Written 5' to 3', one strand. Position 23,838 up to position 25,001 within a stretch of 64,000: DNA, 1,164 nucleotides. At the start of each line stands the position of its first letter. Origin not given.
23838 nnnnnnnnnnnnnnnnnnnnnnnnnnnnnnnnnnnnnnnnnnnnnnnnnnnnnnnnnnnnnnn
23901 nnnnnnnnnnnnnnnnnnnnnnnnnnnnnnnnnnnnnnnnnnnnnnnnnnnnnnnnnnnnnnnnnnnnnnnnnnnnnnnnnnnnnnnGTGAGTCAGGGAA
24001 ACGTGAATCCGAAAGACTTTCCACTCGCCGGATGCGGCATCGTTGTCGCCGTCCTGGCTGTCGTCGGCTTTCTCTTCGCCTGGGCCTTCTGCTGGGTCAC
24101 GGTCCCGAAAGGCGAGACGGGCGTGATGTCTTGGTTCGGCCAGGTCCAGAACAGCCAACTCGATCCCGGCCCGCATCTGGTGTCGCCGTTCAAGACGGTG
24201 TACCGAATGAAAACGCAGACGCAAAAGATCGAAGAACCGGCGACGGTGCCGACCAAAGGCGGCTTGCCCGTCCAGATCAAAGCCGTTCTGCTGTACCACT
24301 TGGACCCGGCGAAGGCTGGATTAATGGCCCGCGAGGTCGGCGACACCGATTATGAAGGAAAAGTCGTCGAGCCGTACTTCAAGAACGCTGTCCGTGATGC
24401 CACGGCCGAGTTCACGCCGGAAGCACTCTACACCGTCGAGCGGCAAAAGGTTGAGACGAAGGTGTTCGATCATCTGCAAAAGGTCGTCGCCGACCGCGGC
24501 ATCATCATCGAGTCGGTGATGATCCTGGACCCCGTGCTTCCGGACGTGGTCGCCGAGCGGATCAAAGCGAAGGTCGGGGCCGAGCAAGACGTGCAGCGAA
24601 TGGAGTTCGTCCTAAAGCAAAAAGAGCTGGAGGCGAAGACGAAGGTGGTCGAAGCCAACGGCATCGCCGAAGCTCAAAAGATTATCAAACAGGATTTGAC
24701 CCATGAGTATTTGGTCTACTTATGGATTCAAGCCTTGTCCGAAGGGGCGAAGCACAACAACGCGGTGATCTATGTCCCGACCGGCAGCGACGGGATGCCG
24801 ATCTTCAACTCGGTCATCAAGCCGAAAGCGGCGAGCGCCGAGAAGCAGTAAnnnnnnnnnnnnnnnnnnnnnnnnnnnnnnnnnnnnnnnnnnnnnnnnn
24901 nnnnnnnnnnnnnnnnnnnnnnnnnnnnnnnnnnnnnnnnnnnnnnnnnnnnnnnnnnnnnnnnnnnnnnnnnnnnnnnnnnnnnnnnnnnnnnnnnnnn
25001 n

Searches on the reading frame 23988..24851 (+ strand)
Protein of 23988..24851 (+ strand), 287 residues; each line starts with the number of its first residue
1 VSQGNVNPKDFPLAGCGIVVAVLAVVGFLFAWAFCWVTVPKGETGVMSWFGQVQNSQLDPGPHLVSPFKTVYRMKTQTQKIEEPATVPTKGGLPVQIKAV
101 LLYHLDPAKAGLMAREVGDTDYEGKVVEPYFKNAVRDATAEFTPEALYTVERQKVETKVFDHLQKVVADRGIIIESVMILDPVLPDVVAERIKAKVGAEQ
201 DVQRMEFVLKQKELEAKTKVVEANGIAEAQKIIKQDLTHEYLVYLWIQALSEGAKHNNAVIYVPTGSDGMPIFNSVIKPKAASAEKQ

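Call 10: search_protein_families(library=pfam, proteins=[window:23988-24851:+], max_evalue=0.01)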
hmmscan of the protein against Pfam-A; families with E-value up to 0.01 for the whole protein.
window:23988-24851:+ (287 aa): 1 family
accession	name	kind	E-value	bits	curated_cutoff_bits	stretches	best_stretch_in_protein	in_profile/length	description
PF01145.31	Band_7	-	3.9e-29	102.4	23.6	1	38-206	2-166/176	SPFH domain / Band 7 family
